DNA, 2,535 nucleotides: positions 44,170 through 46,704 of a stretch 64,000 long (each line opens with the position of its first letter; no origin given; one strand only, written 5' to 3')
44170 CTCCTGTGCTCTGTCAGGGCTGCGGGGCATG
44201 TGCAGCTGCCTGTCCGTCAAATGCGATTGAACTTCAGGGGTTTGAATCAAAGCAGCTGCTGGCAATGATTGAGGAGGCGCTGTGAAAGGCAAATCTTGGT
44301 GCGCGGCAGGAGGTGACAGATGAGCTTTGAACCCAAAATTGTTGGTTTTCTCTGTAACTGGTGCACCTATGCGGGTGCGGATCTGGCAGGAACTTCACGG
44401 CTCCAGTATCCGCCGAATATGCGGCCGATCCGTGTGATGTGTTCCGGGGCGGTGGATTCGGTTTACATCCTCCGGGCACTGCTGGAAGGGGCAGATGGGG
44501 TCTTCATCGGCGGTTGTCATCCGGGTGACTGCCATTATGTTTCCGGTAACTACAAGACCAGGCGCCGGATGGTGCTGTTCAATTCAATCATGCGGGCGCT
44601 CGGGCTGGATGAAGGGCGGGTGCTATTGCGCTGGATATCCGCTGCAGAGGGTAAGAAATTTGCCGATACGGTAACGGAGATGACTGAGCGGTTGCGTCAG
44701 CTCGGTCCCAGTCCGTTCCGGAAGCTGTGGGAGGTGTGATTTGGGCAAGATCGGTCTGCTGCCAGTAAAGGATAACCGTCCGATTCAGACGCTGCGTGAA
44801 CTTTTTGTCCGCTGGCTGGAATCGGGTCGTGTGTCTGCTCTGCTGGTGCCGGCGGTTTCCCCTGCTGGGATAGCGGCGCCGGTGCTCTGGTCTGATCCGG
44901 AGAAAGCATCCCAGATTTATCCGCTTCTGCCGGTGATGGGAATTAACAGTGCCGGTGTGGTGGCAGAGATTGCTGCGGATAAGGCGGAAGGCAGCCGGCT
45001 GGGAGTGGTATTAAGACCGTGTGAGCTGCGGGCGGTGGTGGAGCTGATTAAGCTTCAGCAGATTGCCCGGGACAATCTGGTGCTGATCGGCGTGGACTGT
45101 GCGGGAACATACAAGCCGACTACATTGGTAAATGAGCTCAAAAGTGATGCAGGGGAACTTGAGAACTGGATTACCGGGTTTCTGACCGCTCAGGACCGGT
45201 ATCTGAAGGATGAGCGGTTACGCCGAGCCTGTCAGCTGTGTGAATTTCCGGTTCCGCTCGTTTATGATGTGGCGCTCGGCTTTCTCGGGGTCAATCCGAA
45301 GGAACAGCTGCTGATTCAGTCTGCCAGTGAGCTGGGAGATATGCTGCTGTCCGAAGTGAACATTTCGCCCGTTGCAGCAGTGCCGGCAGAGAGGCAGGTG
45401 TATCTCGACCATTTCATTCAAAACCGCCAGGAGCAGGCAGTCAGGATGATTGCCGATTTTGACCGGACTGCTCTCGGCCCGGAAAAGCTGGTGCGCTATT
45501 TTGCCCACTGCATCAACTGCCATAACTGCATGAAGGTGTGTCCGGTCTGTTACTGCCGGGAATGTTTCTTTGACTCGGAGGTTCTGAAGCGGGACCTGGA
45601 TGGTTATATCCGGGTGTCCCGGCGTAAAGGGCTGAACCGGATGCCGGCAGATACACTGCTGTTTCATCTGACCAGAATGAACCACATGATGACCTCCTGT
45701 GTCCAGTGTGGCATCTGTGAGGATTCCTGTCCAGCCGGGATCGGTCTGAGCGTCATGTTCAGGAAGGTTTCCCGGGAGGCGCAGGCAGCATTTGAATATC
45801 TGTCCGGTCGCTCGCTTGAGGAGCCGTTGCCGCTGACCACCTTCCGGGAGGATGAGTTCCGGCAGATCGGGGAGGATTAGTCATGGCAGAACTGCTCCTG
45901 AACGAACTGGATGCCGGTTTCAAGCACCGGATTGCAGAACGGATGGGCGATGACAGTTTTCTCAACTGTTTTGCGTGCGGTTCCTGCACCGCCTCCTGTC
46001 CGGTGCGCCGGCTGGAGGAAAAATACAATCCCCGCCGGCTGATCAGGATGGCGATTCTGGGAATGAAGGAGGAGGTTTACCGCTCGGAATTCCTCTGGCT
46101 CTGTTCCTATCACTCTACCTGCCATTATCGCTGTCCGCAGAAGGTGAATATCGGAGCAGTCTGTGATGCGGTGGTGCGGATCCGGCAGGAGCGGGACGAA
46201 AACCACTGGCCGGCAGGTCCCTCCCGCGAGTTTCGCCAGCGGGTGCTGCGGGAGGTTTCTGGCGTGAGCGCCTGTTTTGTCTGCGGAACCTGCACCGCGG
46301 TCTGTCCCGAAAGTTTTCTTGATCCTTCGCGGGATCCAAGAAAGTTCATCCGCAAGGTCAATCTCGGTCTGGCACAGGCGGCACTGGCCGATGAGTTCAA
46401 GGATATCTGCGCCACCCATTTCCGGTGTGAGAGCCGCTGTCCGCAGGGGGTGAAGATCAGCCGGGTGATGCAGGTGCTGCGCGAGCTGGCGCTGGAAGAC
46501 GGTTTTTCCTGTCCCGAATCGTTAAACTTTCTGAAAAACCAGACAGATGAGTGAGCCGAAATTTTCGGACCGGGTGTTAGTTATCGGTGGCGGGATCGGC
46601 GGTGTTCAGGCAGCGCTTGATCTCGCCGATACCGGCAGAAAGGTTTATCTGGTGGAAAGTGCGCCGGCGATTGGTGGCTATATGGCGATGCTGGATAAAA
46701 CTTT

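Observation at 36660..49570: Eight-gene super-operon encoding three multi-module HdrA proteins (including a 1481-aa HdrA-GltD-HdrA fusion) with HdrB, HdrC, MvhD and an FrhB-like subunit, but no hydrogenase or formate dehydrogenase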

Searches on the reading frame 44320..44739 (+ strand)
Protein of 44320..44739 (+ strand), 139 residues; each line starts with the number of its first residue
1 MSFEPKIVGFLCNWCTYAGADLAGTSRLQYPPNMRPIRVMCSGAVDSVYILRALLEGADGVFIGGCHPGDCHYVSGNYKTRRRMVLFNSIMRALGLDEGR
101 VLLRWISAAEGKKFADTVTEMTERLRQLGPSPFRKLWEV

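Call 4: search_protein_families(library=pfam, proteins=[window:44320-44739:+], max_evalue=0.01)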
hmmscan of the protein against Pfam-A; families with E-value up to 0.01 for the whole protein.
window:44320-44739:+ (139 aa): 1 family
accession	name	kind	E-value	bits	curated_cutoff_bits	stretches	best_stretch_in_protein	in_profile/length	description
PF02662.21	FlpD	-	5.6e-54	181.8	22.3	1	7-129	1-123/123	Methyl-viologen-reducing hydrogenase, delta subunit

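Call 5: search_protein_families(library=ncbifam, proteins=[window:44320-44739:+], max_evalue=0.001)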
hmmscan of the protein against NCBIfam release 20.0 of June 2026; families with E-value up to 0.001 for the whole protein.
window:44320-44739:+ (139 aa): 3 families
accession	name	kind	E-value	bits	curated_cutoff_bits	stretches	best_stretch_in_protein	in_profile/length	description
NF040770.1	hetero_SS_HdrA2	exception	2.2e-51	174.9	1100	1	4-130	647-773/777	CoB-CoM heterodisulfide reductase HdrA2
NF045873.1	F420_non_VhuD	exception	7.6e-41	139.3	215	1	4-134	1-131/132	F420-non-reducing hydrogenase iron-sulfur subunit VhuD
NF041891.1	hdrA_Methbact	equivalog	8.5e-09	34.2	1300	1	4-125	643-758/762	ferredoxin:CoB-CoM heterodisulfide reductase subunit HdrA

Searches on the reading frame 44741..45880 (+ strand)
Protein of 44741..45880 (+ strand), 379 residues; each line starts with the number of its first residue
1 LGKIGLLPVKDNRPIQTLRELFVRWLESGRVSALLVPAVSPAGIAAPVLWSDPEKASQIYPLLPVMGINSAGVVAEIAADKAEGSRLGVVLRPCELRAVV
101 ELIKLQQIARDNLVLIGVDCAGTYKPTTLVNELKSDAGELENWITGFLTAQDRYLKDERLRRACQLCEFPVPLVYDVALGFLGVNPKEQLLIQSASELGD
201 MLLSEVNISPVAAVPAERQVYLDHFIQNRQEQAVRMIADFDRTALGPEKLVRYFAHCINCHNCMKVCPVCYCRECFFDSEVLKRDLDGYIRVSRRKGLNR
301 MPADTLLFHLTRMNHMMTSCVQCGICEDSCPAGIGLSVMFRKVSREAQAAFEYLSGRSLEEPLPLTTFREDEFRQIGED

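Call 4: search_protein_families(library=pfam, proteins=[window:44741-45880:+], max_evalue=0.01)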
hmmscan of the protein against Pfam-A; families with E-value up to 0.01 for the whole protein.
window:44741-45880:+ (379 aa): 10 families
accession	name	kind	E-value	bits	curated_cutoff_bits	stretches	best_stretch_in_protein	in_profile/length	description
PF13183.11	Fer4_8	-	7.4e-08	33.3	27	1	255-334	3-68/68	4Fe-4S dicluster domain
PF13237.11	Fer4_10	-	2.4e-07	31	25.5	2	254-284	6-22/53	4Fe-4S dicluster domain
PF13746.11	Fer4_18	-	1.6e-05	25.5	27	0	246-269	50-73/114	4Fe-4S dicluster domain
PF00037.32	Fer4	-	1.6e-05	24.9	21.1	2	318-333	6-21/24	4Fe-4S binding domain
PF04432.18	FrhB_FdhB_C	-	1.8e-05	25.1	23.3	1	86-206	3-136/150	Coenzyme F420 hydrogenase/dehydrogenase, beta subunit C terminus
PF12797.12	Fer4_2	-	4.8e-05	23.5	24.5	1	254-269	7-22/22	4Fe-4S binding domain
PF12838.12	Fer4_7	-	0.00016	22.5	27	1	256-334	1-52/52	4Fe-4S dicluster domain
PF12837.12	Fer4_6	-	0.00046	20.4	25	1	314-334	3-23/24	4Fe-4S binding domain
PF14697.11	Fer4_21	-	0.00082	19.9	35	0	255-271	39-55/59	4Fe-4S dicluster domain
PF13187.11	Fer4_9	-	0.0014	19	27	1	256-333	1-50/52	4Fe-4S dicluster domain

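Call 5: search_protein_families(library=ncbifam, proteins=[window:44741-45880:+], max_evalue=0.001)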
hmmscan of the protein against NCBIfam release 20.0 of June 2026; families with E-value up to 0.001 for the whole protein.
window:44741-45880:+ (379 aa): 14 families
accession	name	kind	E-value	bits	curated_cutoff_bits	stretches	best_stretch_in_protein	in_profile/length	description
NF045670.1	quin_L_LdhH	equivalog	1.3e-06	27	800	0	310-348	346-384/706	L-lactate dehydrogenase (quinone) large subunit LdhH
TIGR02176.1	pyruv_ox_red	equivalog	1.6e-05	23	911.35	1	255-342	683-764/1167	pyruvate:ferredoxin (flavodoxin) oxidoreductase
NF045663.1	diclust_near_Sec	equivalog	1.7e-05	23.1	530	1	267-343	306-378/759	pyridine nucleotide-disulfide oxidoreductase/dicluster-binding protein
NF038196.1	ferrodoxin_EFR1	subfamily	4.2e-05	23.7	75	0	314-332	180-198/242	EFR1 family ferrodoxin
NF058577.1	FdxA_fam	equivalog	8.5e-05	22.7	65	0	318-333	7-22/52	4Fe-4S ferredoxin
NF040829.1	sulfhyd_ShyB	equivalog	0.00012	21.2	690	0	237-275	209-247/334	NAD(P)-dependent hydrogenase/sulfhydrogenase 2 subunit beta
NF007204.0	PRK09625.1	equivalog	0.00029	20.9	125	0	317-350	88-121/133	pyruvate flavodoxin oxidoreductase subunit delta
TIGR03290.1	CoB_CoM_SS_C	equivalog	0.00038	20.5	160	1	318-351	2-35/144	CoB--CoM heterodisulfide reductase subunit C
NF008369.0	PRK11168.1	equivalog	0.00039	19.4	278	0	313-345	53-85/401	anaerobic glycerol-3-phosphate dehydrogenase subunit C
NF042909.1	FMH_DH_FwdF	exception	0.00047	19.4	375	0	314-332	11-29/336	tungsten-dependent formylmethanofuran dehydrogenase subunit FwdF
NF045490.1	FdxA_Protbact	equivalog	0.00054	20.2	135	0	319-333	39-53/104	ferredoxin FdxA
NF004538.0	PRK05888.1-4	equivalog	0.00063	19.4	135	0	311-332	93-114/162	NADH-quinone oxidoreductase subunit NuoI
NF004898.0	PRK06259.1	equivalog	0.00093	17.9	385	0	249-336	128-204/488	fumarate reductase (CoM/CoB) subunit TfrB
TIGR00314.1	cdhA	equivalog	0.00098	17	781.3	0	310-346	429-465/784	CO dehydrogenase/acetyl-CoA synthase complex subunit alpha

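Call 29: search_solved_structures(query=window:44741-45877:+, max_evalue=1, show_alignments=2)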
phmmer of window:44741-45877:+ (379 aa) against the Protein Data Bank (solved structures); distinct sequences matched with E-value up to 1: 33.
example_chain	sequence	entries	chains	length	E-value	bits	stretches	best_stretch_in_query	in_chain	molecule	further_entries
9t1s_M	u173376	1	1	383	2.9e-29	105.6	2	161-362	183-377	formate dehydrogenase (coenzyme F420)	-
8rvu_E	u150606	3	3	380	3.6e-27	98.7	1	84-362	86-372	Formate dehydrogenase, beta subunit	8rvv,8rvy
7bkb_E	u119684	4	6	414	3.2e-22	82.4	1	81-368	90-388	Formate dehydrogenase, beta subunit (F420)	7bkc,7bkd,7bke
9sfi_E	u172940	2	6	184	0.013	17.9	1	317-350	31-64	H(2)/formate:CoB-CoM heterodisulfide,ferredoxin reductase subunit C2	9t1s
5odc_C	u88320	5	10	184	0.015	17.7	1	317-350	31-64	Heterodisulfide reductase, subunit C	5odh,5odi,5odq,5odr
1kf6_B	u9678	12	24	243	0.058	15.7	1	207-339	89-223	FUMARATE REDUCTASE IRON-SULFUR PROTEIN | Fumarate reductase iron-sulfur subunit | Fumarate reductase (Anaerobic), Fe-S subunit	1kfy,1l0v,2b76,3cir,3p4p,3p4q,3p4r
8rvv_C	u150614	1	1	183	0.13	14.6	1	317-350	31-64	H(2):CoB-CoM heterodisulfide,ferredoxin reductase subunit C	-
8qby_I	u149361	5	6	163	0.13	14.6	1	309-333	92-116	NADH-quinone oxidoreductase subunit I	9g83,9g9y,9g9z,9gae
8rvu_c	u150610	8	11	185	0.13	14.6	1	317-350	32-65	H(2):CoB-CoM heterodisulfide,ferredoxin reductase subunit C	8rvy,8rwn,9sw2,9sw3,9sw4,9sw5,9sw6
2fug_9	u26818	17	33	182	0.26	13.6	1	317-334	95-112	NADH-quinone oxidoreductase chain 9 | NADH-QUINONE OXIDOREDUCTASE SUBUNIT 9 | NADH-quinone oxidoreductase subunit I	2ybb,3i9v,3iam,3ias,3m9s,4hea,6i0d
7zm7_I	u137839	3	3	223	0.27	13.5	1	310-333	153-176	Oxidoreductase-like protein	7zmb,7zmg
7v2c_B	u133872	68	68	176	0.32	13.3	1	310-333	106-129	NADH dehydrogenase [ubiquinone] iron-sulfur protein 8, mitochondrial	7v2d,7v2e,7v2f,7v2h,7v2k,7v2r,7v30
5lc5_I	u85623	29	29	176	0.32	13.3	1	310-333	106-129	NADH dehydrogenase [ubiquinone] iron-sulfur protein 8, mitochondrial | Mitochondrial complex I, TYKY subunit | NADH:ubiquinone oxidoreductase core subunit S8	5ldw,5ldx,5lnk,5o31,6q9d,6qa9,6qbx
5xtb_B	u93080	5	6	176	0.33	13.2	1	310-333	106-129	NADH dehydrogenase [ubiquinone] iron-sulfur protein 8, mitochondrial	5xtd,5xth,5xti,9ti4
7ar7_I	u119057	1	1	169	0.36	13.1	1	310-333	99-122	NADH dehydrogenase [ubiquinone] iron-sulfur protein 8-A, mitochondrial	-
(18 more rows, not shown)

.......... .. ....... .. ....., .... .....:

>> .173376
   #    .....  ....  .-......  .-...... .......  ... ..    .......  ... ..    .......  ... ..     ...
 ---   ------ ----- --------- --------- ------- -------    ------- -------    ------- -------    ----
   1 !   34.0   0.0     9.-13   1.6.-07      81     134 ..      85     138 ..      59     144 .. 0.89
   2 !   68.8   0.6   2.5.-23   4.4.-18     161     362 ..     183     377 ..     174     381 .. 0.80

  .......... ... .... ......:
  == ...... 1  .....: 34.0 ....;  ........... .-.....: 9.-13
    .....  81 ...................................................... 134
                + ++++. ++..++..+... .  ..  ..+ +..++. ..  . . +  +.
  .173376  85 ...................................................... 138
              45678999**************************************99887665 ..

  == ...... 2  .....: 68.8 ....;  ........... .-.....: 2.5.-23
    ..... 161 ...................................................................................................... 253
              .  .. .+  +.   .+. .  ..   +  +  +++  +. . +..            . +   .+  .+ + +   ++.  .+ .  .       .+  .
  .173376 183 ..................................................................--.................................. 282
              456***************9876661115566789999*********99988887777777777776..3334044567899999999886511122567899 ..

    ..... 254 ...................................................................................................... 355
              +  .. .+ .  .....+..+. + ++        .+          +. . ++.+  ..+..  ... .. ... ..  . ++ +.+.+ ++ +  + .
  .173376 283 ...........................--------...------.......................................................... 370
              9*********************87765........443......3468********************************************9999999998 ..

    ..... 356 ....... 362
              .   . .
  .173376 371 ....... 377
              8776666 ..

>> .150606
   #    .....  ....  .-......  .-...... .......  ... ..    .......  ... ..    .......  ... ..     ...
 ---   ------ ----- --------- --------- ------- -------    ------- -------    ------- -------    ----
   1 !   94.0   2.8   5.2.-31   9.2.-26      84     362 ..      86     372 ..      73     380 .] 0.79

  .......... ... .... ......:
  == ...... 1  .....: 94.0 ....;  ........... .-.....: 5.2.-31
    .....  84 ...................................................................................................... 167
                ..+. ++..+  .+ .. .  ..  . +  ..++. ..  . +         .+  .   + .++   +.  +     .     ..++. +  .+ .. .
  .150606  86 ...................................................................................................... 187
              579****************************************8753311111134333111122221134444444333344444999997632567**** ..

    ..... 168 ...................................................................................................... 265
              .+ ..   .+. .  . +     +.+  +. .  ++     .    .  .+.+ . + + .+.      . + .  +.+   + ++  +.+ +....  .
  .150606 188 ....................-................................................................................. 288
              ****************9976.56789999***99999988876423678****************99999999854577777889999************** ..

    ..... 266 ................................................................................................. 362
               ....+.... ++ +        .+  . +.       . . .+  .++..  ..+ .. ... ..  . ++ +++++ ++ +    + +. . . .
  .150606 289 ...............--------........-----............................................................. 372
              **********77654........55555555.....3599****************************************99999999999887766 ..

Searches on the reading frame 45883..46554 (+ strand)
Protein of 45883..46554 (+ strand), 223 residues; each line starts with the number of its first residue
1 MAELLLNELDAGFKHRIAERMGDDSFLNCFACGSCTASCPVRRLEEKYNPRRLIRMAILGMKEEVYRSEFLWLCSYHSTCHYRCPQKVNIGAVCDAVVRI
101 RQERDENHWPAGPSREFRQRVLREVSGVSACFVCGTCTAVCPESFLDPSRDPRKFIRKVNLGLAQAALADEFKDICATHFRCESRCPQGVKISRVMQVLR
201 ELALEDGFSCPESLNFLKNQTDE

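Call 4: search_protein_families(library=pfam, proteins=[window:45883-46554:+], max_evalue=0.01)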
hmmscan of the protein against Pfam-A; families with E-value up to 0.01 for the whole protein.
window:45883-46554:+ (223 aa): 10 families
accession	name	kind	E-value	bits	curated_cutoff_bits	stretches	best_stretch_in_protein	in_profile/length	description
PF13183.11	Fer4_8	-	2.7e-16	60.3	27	3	27-88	3-68/68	4Fe-4S dicluster domain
PF13534.11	Fer4_17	-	2.1e-15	57.4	22.2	2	130-190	1-60/61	4Fe-4S dicluster domain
PF13237.11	Fer4_10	-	6.2e-12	45.7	25.5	2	129-187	7-53/53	4Fe-4S dicluster domain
PF12838.12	Fer4_7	-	8.3e-10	39.4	27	2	131-190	2-52/52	4Fe-4S dicluster domain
PF13187.11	Fer4_9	-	6.3e-09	36.2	27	2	78-144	6-50/52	4Fe-4S dicluster domain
PF25160.1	LdpA_Fe-S-bd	-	8.6e-06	25.9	27.6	1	28-46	27-45/49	LdpA Fe-S cluster-binding domain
PF13484.11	Fer4_16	-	3.6e-05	24.9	30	1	28-86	1-65/66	4Fe-4S double cluster binding domain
PF13746.11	Fer4_18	-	0.0032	18.1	27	0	80-143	6-73/114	4Fe-4S dicluster domain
PF00037.32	Fer4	-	0.0052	17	21.1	0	129-143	6-20/24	4Fe-4S binding domain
PF14697.11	Fer4_21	-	0.0074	16.8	35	0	28-41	40-53/59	4Fe-4S dicluster domain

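Call 5: search_protein_families(library=ncbifam, proteins=[window:45883-46554:+], max_evalue=0.001)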
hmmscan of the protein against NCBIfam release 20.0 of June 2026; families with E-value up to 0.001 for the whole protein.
window:45883-46554:+ (223 aa): 23 families
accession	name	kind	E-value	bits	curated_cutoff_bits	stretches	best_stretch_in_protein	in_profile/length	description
TIGR03290.1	CoB_CoM_SS_C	equivalog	4.2e-36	124.1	160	2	129-210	2-82/144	CoB--CoM heterodisulfide reductase subunit C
NF041890.1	hdrC_Methbact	equivalog_domain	2.7e-25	89.1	270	2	22-95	24-95/192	ferredoxin:CoB-CoM heterodisulfide reductase subunit HdrC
NF041779.1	hetero_SS_HdrC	equivalog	7.6e-24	84.3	350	2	28-90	32-92/198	ferredoxin:CoB-CoM heterodisulfide reductase subunit HdrC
NF038018.1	qmoC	equivalog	2.4e-21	76.6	300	2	12-99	4-89/360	quinone-interacting membrane-bound oxidoreductase complex subunit QmoC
NF008369.0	PRK11168.1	equivalog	9.7e-15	54.3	278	2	21-124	5-102/401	anaerobic glycerol-3-phosphate dehydrogenase subunit C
TIGR03379.1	glycerol3P_GlpC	equivalog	3.4e-14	52.4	279.9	2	23-108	1-85/397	anaerobic glycerol-3-phosphate dehydrogenase subunit GlpC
NF004616.0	PRK05950.1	subfamily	1.3e-10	40.9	228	2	115-205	131-235/238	succinate dehydrogenase iron-sulfur subunit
NF008434.0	PRK11274.1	equivalog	1.1e-09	37.7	333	1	129-202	23-101/409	glycolate oxidase subunit GlcF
TIGR00384.1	dhsB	subfamily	1.4e-07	31.2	88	1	13-91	126-215/222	succinate dehydrogenase and fumarate reductase iron-sulfur protein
NF004898.0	PRK06259.1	equivalog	6.2e-06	25.1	385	1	27-118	134-230/488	fumarate reductase (CoM/CoB) subunit TfrB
NF040763.1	FeFe_hydrog_A6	exception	7.6e-06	24.6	765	0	12-55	172-216/571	NADH-dependent [FeFe] hydrogenase, group A6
TIGR02512.1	FeFe_hydrog_A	subfamily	8.6e-06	24.9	405.95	0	27-53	50-76/375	[FeFe] hydrogenase, group A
NF005746.0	PRK07570.1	subfamily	1.9e-05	24.1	243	0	174-203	212-241/250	succinate dehydrogenase/fumarate reductase iron-sulfur subunit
NF006305.0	PRK08493.1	equivalog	2.5e-05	22.5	591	0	22-45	200-222/819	NADH-quinone oxidoreductase subunit G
TIGR00314.1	cdhA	equivalog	4.8e-05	21.3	781.3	1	90-198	366-461/784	CO dehydrogenase/acetyl-CoA synthase complex subunit alpha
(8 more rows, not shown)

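Call 46: search_solved_structures(query=window:45883-46551:+, max_evalue=0.01, show_alignments=2)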
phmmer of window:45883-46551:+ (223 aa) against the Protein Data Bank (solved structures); distinct sequences matched with E-value up to 0.01: 9.
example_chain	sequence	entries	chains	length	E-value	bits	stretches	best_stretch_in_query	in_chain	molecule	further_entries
8rvv_C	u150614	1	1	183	1.4e-16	63.8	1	9-98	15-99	H(2):CoB-CoM heterodisulfide,ferredoxin reductase subunit C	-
8rvu_c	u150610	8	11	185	1.4e-16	63.8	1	9-98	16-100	H(2):CoB-CoM heterodisulfide,ferredoxin reductase subunit C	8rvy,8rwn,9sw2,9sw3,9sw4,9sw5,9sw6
5odc_C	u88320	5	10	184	2.1e-13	53.4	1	25-204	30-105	Heterodisulfide reductase, subunit C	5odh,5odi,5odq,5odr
9sfi_E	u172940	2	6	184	7e-13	51.7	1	25-203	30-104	H(2)/formate:CoB-CoM heterodisulfide,ferredoxin reductase subunit C2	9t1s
7bkb_C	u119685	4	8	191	8.1e-13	51.5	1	109-206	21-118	CoB--CoM heterodisulfide reductase subunit C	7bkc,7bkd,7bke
9nez_B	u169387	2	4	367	0.0011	21.6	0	120-144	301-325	Sulfhydrogenase 1 subunit beta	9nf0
8rja_F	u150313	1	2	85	0.003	20.2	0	29-51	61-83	NAD(P)H-quinone oxidoreductase subunit I, chloroplastic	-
6lum_B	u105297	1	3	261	0.0034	20.1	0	20-48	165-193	Succinate dehydrogenase subunit B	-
8a8o_C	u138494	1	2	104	0.0061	19.2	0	130-153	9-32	Beta-subunit of the PAPS reductase from Methanothermococcus thermolithotrophicus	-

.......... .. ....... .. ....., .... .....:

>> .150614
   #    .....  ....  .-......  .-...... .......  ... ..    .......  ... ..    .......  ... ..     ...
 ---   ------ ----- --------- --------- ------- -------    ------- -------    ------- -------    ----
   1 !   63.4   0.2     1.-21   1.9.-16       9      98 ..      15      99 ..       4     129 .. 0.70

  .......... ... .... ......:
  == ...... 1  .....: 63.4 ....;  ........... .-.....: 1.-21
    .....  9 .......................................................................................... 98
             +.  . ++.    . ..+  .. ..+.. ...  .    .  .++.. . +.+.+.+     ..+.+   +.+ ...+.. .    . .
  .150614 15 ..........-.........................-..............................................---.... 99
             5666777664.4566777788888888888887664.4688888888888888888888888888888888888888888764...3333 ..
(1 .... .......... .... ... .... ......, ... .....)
